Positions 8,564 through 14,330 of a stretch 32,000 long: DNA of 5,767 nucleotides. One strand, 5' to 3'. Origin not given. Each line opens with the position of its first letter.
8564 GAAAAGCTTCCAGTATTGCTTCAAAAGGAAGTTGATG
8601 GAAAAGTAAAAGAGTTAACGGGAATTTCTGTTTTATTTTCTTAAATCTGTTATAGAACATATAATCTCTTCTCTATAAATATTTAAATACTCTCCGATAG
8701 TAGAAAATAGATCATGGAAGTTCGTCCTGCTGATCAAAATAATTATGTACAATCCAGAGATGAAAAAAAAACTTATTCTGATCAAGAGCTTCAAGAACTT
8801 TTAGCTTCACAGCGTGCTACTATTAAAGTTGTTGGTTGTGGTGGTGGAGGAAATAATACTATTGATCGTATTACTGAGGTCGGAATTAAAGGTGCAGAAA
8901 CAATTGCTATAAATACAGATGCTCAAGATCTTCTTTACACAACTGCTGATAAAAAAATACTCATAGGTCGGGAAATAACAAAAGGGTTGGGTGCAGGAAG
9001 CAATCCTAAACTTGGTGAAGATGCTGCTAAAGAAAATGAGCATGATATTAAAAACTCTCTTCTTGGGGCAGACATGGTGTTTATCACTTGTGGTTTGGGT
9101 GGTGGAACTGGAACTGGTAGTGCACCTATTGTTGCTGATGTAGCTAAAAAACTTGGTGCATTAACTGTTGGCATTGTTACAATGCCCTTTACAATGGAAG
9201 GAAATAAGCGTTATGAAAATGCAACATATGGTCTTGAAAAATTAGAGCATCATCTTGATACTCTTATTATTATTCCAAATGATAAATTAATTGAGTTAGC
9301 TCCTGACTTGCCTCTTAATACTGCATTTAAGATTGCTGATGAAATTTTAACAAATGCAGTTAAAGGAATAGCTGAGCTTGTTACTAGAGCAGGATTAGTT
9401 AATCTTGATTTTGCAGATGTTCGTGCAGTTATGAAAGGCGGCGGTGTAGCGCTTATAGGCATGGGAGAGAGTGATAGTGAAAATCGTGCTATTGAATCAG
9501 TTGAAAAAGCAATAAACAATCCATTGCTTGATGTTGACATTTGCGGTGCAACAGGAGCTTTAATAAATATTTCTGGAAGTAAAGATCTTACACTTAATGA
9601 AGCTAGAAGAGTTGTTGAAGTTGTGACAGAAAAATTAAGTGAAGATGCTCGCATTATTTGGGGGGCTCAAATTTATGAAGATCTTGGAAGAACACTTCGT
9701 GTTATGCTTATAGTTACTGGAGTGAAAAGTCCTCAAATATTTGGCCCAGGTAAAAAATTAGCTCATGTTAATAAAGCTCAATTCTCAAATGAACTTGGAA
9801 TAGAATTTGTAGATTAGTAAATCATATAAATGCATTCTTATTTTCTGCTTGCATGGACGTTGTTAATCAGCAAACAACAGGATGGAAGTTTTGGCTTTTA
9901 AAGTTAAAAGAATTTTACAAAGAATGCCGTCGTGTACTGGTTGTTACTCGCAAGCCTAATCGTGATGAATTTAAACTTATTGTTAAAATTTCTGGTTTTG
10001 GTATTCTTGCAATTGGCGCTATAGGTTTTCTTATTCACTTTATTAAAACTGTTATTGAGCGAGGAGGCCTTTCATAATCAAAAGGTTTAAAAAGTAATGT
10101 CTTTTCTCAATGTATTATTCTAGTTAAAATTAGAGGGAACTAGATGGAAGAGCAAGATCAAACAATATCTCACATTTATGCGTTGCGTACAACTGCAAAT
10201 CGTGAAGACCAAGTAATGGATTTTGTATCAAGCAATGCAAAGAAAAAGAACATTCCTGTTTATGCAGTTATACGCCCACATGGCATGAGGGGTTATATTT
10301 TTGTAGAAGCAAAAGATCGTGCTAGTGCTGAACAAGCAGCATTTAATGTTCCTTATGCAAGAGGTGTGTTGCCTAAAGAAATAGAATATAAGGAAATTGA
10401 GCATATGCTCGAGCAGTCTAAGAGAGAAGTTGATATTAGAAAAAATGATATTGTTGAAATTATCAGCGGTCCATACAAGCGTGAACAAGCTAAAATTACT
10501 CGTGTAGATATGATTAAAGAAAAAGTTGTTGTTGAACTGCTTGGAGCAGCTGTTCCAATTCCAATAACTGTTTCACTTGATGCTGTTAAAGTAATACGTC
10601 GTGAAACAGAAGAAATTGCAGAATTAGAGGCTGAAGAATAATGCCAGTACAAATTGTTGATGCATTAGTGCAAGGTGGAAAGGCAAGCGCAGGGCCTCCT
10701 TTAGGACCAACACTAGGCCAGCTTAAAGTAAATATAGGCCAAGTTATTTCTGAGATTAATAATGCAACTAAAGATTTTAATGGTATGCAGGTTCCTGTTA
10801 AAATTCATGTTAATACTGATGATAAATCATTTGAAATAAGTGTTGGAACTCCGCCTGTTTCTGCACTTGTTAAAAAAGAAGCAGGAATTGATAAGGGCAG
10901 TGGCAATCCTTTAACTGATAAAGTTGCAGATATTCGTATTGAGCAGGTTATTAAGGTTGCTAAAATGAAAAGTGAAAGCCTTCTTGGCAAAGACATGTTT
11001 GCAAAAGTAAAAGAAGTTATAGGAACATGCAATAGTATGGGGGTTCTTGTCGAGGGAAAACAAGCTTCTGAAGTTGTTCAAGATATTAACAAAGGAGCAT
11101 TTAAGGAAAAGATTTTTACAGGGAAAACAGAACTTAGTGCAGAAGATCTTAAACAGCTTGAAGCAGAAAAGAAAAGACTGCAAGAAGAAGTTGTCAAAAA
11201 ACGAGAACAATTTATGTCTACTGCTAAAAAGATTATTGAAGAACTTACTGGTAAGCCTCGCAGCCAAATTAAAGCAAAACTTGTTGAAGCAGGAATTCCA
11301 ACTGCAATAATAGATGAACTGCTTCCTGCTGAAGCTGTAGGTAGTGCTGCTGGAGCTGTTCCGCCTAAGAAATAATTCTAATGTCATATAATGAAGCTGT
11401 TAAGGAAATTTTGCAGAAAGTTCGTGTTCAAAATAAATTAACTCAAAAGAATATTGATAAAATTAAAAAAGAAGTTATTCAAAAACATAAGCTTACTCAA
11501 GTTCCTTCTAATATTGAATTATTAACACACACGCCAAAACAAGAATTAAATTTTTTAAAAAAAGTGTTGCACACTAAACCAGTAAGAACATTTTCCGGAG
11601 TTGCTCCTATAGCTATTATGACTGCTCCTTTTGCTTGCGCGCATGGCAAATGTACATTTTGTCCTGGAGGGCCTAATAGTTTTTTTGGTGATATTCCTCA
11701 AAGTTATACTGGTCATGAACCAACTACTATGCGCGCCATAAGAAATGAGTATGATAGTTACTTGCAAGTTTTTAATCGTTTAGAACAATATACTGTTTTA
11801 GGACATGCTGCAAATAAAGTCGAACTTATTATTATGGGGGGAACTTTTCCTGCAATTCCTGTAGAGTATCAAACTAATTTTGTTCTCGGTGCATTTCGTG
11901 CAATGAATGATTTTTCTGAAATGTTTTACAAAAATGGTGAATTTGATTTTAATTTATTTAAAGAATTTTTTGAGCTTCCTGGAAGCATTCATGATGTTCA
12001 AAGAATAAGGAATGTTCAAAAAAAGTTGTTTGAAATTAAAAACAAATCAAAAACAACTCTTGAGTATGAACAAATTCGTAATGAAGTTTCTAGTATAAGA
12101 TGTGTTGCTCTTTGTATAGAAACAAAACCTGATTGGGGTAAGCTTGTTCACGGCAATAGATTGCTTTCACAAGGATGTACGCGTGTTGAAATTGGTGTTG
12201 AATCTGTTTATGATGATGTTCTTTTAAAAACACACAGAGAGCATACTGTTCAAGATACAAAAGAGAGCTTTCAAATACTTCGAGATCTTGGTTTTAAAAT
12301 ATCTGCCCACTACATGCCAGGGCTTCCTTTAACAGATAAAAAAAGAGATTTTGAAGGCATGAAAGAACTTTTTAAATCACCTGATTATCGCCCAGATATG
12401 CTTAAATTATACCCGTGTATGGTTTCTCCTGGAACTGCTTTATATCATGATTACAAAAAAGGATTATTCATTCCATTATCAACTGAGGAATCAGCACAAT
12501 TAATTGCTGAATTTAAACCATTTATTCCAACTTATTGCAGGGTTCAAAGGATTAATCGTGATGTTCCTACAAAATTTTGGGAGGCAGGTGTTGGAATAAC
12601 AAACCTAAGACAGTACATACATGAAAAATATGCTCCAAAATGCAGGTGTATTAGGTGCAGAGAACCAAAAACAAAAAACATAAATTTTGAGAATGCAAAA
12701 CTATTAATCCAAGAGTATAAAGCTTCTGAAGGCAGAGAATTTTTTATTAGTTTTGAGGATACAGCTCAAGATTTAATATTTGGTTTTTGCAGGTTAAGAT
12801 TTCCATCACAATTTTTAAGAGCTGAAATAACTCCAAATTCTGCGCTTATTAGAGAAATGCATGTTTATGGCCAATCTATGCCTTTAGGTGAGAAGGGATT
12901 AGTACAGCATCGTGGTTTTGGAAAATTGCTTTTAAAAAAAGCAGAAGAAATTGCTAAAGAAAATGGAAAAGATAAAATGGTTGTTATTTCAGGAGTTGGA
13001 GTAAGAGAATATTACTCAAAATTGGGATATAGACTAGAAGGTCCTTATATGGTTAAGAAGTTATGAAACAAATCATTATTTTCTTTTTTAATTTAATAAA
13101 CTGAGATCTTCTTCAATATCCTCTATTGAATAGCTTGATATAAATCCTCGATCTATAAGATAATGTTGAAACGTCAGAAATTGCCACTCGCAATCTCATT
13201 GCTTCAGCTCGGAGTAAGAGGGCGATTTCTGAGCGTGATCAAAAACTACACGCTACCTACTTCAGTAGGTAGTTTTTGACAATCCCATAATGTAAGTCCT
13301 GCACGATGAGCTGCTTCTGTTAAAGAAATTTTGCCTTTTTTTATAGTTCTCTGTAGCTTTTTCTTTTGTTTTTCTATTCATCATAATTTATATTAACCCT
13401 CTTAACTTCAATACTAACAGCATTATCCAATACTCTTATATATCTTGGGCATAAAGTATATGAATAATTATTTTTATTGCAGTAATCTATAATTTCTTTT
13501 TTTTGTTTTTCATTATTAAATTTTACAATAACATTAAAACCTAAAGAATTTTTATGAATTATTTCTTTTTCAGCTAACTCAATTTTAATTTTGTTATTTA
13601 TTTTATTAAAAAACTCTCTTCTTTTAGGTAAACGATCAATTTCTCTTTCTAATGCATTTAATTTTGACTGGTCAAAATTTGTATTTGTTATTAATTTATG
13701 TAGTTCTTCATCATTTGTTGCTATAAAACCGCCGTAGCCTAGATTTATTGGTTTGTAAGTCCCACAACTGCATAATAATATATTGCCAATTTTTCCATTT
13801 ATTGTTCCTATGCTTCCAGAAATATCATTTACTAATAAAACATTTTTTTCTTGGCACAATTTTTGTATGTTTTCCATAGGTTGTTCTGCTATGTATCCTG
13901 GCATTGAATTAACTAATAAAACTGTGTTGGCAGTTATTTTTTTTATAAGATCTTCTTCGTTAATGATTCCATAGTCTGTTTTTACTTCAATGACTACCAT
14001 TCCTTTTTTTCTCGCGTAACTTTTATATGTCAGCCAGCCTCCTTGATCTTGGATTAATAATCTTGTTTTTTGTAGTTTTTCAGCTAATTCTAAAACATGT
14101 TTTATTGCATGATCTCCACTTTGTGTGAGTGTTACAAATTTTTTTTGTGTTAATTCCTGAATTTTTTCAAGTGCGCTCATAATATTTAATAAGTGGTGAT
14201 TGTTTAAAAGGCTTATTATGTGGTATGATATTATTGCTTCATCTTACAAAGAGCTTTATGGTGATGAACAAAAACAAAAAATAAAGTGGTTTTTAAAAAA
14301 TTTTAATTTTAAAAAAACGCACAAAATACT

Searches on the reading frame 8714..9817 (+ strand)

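Call 27: search_protein_families(library=pfam, proteins=[window:8714-9817:+], max_evalue=0.001)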
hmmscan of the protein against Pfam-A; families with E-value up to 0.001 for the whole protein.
window:8714-9817:+ (367 aa): 2 families
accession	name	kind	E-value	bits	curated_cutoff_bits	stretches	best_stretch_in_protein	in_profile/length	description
PF00091.31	Tubulin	-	5.1e-46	157.8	33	1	37-195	2-188/190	Tubulin/FtsZ family, GTPase domain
PF12327.13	FtsZ_C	-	3e-34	117.6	27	1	244-338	1-95/95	FtsZ family, C-terminal domain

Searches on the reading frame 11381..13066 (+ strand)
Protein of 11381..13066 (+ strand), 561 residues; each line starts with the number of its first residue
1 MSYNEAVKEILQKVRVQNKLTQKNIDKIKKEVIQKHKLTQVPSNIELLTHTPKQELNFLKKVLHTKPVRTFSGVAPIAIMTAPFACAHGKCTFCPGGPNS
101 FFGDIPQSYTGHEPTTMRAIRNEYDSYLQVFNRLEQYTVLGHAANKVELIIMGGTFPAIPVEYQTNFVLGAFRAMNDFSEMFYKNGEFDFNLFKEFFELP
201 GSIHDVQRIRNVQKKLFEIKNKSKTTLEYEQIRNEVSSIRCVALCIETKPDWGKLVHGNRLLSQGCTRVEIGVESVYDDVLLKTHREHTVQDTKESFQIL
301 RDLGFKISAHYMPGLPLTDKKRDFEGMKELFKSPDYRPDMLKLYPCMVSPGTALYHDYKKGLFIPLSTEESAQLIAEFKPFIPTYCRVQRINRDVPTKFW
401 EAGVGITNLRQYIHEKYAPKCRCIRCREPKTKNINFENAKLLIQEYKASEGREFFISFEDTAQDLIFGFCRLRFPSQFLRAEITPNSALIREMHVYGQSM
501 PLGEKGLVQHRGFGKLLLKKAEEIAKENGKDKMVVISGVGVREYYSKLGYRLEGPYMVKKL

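Call 27: search_protein_families(library=pfam, proteins=[window:11381-13066:+], max_evalue=0.001)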
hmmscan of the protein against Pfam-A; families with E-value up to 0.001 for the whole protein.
window:11381-13066:+ (561 aa): 4 families
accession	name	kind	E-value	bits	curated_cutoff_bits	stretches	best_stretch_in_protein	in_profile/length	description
PF16199.10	Radical_SAM_C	-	6.9e-17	61.8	31.9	1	338-416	1-82/85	Radical_SAM C-terminal domain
PF23613.1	ELP3_N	-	4.6e-12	46.1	27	1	4-70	2-69/70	ELP3 N-terminal domain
PF04055.27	Radical_SAM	-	1.5e-09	38.7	29.5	1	223-321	73-158/166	Radical SAM superfamily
PF00583.31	Acetyltransf_1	-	0.00094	19.9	20.7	0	508-550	71-116/116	Acetyltransferase (GNAT) family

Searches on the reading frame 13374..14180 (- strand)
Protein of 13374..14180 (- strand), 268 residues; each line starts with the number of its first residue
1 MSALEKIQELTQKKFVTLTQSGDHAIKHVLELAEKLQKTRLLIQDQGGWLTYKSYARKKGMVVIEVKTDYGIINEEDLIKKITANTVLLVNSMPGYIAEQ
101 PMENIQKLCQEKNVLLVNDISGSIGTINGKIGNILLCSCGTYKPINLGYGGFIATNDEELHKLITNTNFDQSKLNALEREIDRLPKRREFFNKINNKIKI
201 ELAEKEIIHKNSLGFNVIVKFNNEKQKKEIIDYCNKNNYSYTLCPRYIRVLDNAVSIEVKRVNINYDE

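Call 27: search_protein_families(library=pfam, proteins=[window:13374-14180:-], max_evalue=0.001)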
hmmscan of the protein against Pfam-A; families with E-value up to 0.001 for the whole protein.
window:13374-14180:- (268 aa): 1 family
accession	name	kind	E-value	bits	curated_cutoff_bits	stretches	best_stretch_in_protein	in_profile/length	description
PF01041.23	DegT_DnrJ_EryC1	-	2.6e-12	47.1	19.8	1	6-165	32-196/360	DegT/DnrJ/EryC1/StrS aminotransferase family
